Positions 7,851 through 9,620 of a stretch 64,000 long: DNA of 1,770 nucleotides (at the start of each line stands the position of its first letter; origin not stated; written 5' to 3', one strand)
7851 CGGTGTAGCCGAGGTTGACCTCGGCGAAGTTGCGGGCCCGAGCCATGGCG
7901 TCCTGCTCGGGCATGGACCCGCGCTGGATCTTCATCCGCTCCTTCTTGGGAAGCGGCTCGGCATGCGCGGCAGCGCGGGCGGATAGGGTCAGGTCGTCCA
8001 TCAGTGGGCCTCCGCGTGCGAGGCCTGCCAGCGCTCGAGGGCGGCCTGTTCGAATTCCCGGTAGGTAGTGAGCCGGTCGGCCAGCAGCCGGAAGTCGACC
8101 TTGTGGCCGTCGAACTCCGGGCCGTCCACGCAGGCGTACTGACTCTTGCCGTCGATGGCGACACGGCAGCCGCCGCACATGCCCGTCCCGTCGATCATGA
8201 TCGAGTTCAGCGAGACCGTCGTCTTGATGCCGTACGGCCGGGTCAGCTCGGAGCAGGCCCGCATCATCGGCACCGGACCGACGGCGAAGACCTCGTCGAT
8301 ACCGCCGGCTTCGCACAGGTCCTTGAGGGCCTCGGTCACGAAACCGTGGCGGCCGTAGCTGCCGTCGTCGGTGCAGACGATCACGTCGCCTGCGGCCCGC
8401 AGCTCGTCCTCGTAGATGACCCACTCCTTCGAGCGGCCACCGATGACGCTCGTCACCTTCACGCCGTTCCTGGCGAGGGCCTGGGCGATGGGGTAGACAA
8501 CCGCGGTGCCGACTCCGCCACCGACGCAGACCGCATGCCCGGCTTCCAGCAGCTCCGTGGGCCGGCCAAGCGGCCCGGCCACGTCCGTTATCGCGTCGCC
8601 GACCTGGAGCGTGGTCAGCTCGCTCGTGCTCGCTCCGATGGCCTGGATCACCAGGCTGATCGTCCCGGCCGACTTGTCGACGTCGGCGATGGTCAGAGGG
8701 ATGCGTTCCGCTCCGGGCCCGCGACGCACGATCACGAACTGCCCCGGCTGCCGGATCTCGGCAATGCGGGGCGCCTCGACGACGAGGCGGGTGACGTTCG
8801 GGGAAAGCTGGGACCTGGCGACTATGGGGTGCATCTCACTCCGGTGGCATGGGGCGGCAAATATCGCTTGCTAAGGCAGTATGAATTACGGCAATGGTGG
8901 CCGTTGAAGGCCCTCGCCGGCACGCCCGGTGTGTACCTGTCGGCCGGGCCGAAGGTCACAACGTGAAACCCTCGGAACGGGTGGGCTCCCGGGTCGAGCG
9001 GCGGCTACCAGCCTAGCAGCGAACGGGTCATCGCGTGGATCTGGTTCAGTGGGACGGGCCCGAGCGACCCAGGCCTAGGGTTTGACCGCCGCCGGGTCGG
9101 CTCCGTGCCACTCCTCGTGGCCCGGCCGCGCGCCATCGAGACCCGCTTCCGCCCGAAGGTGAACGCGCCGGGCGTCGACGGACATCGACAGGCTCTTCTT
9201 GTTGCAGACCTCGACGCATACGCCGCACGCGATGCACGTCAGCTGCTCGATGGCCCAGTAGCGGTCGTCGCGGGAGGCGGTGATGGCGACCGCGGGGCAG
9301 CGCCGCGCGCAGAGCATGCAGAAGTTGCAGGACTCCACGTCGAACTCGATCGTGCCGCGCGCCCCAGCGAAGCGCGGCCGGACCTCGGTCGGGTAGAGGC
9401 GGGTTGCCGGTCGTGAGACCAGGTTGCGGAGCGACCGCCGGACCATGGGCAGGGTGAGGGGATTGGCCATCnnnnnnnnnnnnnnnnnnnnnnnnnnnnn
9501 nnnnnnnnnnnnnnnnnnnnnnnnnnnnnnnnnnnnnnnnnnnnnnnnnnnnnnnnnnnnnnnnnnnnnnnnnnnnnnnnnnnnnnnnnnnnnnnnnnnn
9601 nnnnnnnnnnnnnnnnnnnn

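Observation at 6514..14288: Complete echABCDEF group-4 [NiFe]-hydrogenase operon immediately followed by an nfnAB/sudBA-like NAD(P)H:ferredoxin oxidoreductase pair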

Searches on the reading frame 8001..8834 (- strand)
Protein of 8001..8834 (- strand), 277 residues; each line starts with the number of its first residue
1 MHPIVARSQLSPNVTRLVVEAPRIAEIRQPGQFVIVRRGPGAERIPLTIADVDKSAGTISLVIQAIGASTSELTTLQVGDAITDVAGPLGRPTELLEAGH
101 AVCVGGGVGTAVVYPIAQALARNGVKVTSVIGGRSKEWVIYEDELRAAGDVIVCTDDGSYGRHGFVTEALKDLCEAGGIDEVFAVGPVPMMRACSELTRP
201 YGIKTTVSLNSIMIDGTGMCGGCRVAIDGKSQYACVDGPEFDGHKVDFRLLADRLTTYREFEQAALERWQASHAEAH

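Call 7: search_protein_families(library=pfam, proteins=[window:8001-8834:-], max_evalue=0.01)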
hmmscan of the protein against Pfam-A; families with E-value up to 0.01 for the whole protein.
window:8001-8834:- (277 aa): 2 families
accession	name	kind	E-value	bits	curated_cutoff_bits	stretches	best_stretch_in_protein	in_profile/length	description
PF10418.14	DHODB_Fe-S_bind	-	2.9e-13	49.8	23.9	1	210-247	1-41/41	Iron-sulfur cluster binding domain of dihydroorotate dehydrogenase B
PF00175.26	NAD_binding_1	-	2.8e-05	25.1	22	1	104-195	2-108/109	Oxidoreductase NAD-binding domain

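Call 8: search_protein_families(library=ncbifam, proteins=[window:8001-8834:-], max_evalue=0.01)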
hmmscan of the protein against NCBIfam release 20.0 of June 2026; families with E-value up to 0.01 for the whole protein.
window:8001-8834:- (277 aa): 16 families
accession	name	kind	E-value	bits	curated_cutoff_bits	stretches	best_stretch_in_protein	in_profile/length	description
NF004862.0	PRK06222.1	subfamily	2.5e-115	384.8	220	1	1-275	1-277/281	sulfide/dihydroorotate dehydrogenase-like FAD/NAD-binding protein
NF009414.0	PRK12778.1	equivalog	1.4e-107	360.8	1103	1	1-270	1-272/752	bifunctional dihydroorotate dehydrogenase B NAD binding subunit/NADPH-dependent glutamate synthase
NF009413.0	PRK12775.1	equivalog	1.3e-92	311.3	1895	1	1-269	1-271/1006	putative trifunctional 2-polyprenylphenol hydroxylase/glutamate synthase subunit beta/ferritin domain-containing protein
NF009415.0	PRK12779.1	equivalog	2.9e-67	227.4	1519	1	4-267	653-939/944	putative bifunctional glutamate synthase subunit beta/2-polyprenylphenol hydroxylase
NF000796.0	PRK00054.1-1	equivalog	8.4e-46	156.3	224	1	9-248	13-236/254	dihydroorotate dehydrogenase electron transfer subunit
NF000799.0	PRK00054.1-4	equivalog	3.7e-41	140.9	314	1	4-246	9-256/258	dihydroorotate dehydrogenase electron transfer subunit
NF000797.0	PRK00054.1-2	equivalog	1.7e-36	125.9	270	1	4-245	19-264/267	dihydroorotate dehydrogenase electron transfer subunit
NF000798.0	PRK00054.1-3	equivalog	9.4e-29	100.8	219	1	5-246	11-242/244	dihydroorotate dehydrogenase electron transfer subunit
TIGR02911.1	sulfite_red_B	equivalog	1.1e-15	57.4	288.6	1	29-242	32-252/261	anaerobic sulfite reductase subunit AsrB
NF004470.0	PRK05802.1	equivalog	5.5e-15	55.2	313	1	4-231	70-309/330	sulfide/dihydroorotate dehydrogenase-like FAD/NAD-binding protein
NF006220.0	PRK08345.1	subfamily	1.8e-12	47.1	395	1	29-145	44-163/294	cytochrome-c3 hydrogenase subunit gamma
NF040835.1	sulfhyd_HydG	equivalog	9e-10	38.3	650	1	19-242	39-280/292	NADPH-dependent hydrogenase/sulfhydrogenase 1 subunit gamma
NF040830.1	sulfhyd_ShyC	equivalog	5.2e-09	35.7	600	1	29-145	40-157/288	NAD(P)-dependent hydrogenase/sulfhydrogenase 2 subunit gamma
NF040810.1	BenC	equivalog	0.00024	20.4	430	1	10-205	115-322/333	benzoate 1,2-dioxygenase electron transfer component BenC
NF045803.1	MethMoxFADbindMmoC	equivalog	0.00072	18.4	500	1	4-205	111-332/343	aromatic/alkene monooxygenase hydroxylase FAD-binding subunit MmoC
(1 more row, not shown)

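Call 18: search_solved_structures(query=window:8001-8834:-, max_evalue=1e-15, show_alignments=2)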
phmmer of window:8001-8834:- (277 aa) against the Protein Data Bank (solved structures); distinct sequences matched with E-value up to 1e-15: 6.
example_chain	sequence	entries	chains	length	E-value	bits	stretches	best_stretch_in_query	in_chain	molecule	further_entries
5jca_S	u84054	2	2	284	9.6e-90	304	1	3-271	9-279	NADH-dependent Ferredoxin:NADP Oxidoreductase (NfnI) subunit beta | NADH-dependent Ferredoxin:NADP Oxidoreductase subunit beta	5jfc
4ylf_A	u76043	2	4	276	1.3e-73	251.1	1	3-269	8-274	Dihydroorotate dehydrogenase B (NAD(+)), electron transfer subunit homolog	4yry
5vj7_B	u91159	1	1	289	2.1e-48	168.4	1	1-270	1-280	Ferredoxin-NADP(+) reductase subunit alpha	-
1ep1_B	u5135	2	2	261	5.7e-22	81.8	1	3-245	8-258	DIHYDROOROTATE DEHYDROGENASE B (PYRK SUBUNIT)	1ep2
1ep3_B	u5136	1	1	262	5.8e-22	81.7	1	3-245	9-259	DIHYDROOROTATE DEHYDROGENASE B (PYRK SUBUNIT)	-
5ksw_B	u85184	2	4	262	1.5e-21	80.4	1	3-244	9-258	Dihydroorotate dehydrogenase B (NAD(+)), electron transfer subunit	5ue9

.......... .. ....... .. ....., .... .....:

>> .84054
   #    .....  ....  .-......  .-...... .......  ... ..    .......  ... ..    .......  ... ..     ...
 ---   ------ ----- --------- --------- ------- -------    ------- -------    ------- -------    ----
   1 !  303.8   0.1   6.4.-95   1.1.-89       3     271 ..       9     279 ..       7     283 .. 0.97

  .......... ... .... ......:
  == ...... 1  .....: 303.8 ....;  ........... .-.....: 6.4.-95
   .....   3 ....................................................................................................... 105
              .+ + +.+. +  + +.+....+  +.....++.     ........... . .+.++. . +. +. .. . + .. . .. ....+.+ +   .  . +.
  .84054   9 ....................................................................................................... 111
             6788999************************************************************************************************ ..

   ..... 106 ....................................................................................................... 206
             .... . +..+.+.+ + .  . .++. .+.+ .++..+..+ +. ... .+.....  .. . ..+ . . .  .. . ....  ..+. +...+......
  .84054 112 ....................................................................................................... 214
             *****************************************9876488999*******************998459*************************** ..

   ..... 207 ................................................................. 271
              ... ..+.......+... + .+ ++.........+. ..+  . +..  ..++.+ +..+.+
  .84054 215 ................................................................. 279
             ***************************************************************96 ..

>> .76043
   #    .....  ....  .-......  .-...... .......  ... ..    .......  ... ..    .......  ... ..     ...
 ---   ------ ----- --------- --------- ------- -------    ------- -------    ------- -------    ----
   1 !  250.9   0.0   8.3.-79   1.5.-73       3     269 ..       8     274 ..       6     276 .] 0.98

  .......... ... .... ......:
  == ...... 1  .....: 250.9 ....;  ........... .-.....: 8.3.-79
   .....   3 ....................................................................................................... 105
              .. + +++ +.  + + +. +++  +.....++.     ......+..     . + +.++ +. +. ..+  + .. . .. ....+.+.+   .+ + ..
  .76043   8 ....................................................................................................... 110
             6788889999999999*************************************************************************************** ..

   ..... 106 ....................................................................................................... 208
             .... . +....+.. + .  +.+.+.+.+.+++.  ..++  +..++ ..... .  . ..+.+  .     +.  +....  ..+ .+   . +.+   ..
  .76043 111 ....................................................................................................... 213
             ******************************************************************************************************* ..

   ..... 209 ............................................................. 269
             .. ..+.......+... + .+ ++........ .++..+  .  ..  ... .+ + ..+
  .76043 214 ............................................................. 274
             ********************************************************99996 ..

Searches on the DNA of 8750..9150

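Call 22: search_rna_families(source=window, start=8750, end=9150, threshold=evalue, max_evalue=10, show_alignments=3)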
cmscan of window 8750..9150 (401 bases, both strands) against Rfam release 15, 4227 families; matches with E-value up to 10: 4.
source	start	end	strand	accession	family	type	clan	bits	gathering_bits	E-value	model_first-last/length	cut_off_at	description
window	8907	8982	-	RF03034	nrdJ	Gene; sRNA;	-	16.9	40.3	1.2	1-80/80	no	nrdJ RNA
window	9067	9129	-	RF03547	Flavi_xrRNA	Cis-reg;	-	16.9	37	6.8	1-80/80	no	General Flavivirus exoribonuclease-resistant RNA element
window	8997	9118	-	RF02046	Sphinx_1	Gene; lncRNA;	-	13.1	34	4.8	1-100/100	no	Sphinx_ conserved region 1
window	8976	9061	-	RF03076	Streptomyces-metH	Gene; sRNA;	-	13.1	50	8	1-120/120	no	Streptomyces-metH RNA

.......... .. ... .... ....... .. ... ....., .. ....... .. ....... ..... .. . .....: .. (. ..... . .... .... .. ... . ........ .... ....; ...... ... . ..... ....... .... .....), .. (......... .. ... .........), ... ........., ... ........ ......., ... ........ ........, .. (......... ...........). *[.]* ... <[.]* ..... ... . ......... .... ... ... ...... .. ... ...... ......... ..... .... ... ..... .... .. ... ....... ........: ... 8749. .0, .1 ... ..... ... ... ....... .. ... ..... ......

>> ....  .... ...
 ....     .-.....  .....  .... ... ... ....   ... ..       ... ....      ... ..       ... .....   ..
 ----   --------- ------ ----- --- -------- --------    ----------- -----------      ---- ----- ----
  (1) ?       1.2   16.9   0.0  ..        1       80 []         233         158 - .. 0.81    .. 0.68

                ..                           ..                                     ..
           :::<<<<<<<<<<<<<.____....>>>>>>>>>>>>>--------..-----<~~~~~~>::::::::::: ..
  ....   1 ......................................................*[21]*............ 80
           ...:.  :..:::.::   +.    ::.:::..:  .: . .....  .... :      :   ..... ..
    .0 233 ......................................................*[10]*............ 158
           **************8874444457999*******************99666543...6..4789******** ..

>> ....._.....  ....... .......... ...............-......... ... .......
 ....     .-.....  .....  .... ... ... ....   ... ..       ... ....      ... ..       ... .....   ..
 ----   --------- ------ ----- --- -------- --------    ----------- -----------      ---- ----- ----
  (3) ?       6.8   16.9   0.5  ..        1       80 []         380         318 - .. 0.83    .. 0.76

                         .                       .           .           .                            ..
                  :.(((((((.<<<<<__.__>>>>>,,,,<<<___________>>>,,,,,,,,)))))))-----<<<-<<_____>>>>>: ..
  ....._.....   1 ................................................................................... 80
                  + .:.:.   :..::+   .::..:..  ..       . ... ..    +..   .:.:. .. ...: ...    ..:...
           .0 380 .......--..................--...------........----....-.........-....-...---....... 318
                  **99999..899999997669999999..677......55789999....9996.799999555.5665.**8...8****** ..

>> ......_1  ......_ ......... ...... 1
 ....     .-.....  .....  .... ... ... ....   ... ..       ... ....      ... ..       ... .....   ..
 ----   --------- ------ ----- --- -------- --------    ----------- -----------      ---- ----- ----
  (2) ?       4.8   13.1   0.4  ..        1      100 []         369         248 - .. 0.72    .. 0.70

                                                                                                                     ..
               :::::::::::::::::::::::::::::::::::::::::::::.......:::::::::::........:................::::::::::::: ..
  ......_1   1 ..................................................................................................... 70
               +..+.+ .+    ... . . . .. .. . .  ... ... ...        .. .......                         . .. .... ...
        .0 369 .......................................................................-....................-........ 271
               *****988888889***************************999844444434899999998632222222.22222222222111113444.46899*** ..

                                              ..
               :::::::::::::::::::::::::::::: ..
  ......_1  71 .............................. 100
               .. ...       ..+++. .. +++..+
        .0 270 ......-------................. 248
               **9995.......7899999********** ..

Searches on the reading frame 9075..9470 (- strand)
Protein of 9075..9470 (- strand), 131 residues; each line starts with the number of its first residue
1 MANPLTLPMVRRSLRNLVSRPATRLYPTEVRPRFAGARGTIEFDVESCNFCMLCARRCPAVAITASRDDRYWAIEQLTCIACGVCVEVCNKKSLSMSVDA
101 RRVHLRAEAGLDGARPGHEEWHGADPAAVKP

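Call 7: search_protein_families(library=pfam, proteins=[window:9075-9470:-], max_evalue=0.01)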
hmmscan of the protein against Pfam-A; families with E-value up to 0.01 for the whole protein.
window:9075-9470:- (131 aa): 12 families
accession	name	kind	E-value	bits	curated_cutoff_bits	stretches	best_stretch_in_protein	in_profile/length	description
PF12838.12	Fer4_7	-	1.1e-08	35.9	27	2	48-91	2-50/52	4Fe-4S dicluster domain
PF13187.11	Fer4_9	-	2.2e-08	34.4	27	1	48-92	2-50/52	4Fe-4S dicluster domain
PF00037.32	Fer4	-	2.3e-08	34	21.1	1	41-64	1-24/24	4Fe-4S binding domain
PF13237.11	Fer4_10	-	3.9e-07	30.3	25.5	1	41-89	2-52/53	4Fe-4S dicluster domain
PF13484.11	Fer4_16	-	2.9e-06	28.4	30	0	79-104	2-30/66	4Fe-4S double cluster binding domain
PF14697.11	Fer4_21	-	6.4e-06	26.7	35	2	44-90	4-52/59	4Fe-4S dicluster domain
PF12797.12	Fer4_2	-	3.9e-05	23.8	24.5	1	74-90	5-21/22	4Fe-4S binding domain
PF13183.11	Fer4_8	-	4.5e-05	24.3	27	0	77-94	3-16/68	4Fe-4S dicluster domain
PF12837.12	Fer4_6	-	9e-05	22.7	25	0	41-63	2-24/24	4Fe-4S binding domain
PF13459.11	Fer4_15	-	0.00034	21.7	22.4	0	74-91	3-20/66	4Fe-4S single cluster domain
PF13534.11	Fer4_17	-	0.001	20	22.2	0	42-60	40-58/61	4Fe-4S dicluster domain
PF25160.1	LdpA_Fe-S-bd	-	0.0061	16.8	27.6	1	54-93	9-42/49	LdpA Fe-S cluster-binding domain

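Call 8: search_protein_families(library=ncbifam, proteins=[window:9075-9470:-], max_evalue=0.01)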
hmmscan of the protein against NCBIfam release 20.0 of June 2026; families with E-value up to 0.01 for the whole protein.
window:9075-9470:- (131 aa): 77 families (the best 25 are shown)
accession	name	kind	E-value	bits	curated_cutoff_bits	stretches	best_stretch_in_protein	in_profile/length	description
NF006221.0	PRK08348.1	subfamily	1.4e-18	66.9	124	1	7-99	4-97/136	NADH-plastoquinone oxidoreductase subunit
NF004541.0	PRK05888.2-2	equivalog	2.6e-13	50.1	217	1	13-95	27-112/168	NADH-quinone oxidoreductase subunit NuoI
NF004537.0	PRK05888.1-3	equivalog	2.1e-12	47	163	1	14-98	31-134/204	NADH-quinone oxidoreductase subunit NuoI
TIGR01971.1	NuoI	subfamily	8.7e-12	44.7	113.05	1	14-98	6-102/121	NADH-quinone oxidoreductase, chain I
NF009053.0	PRK12387.1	subfamily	1.6e-10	41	204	1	20-98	12-94/180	formate hydrogenlyase complex iron-sulfur subunit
NF006076.0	PRK08222.1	equivalog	9.7e-10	38.5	270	1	25-97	17-93/181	hydrogenase 4 subunit H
NF040612.1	F420_dehyd_FpoI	exception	4.1e-09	36.4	180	1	9-97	5-102/135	F420H2 dehydrogenase subunit FpoI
NF007013.0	PRK09477.1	equivalog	1.5e-08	34.1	234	1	44-99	222-279/286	quinol dehydrogenase ferredoxin subunit NapH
NF007204.0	PRK09625.1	equivalog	1.6e-08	34.6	125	1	43-98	56-112/133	pyruvate flavodoxin oxidoreductase subunit delta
NF040684.1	PorD_Arch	equivalog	1.8e-08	34.4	120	2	43-97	29-82/85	pyruvate synthase subunit PorD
TIGR02179.1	PorD_KorD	subfamily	2.1e-08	34.2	60.05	1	44-97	23-75/78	2-oxoacid:acceptor oxidoreductase, delta subunit, pyruvate/2-ketoisovalerate family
TIGR02700.1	flavo_MJ0208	hypoth_equivalog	1.7e-07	30.8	251.35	1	43-96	145-196/234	dihydromethanopterin reductase (acceptor)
NF058577.1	FdxA_fam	equivalog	2.4e-07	30.8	65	1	46-90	7-49/52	4Fe-4S ferredoxin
NF043039.1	HgcAB_like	equivalog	2.5e-07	30.6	285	1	27-94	280-349/350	HgcAB-like fusion protein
TIGR00403.1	ndhI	equivalog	3.3e-07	30.1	302.35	1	17-98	33-123/183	NAD(P)H-quinone oxidoreductase subunit I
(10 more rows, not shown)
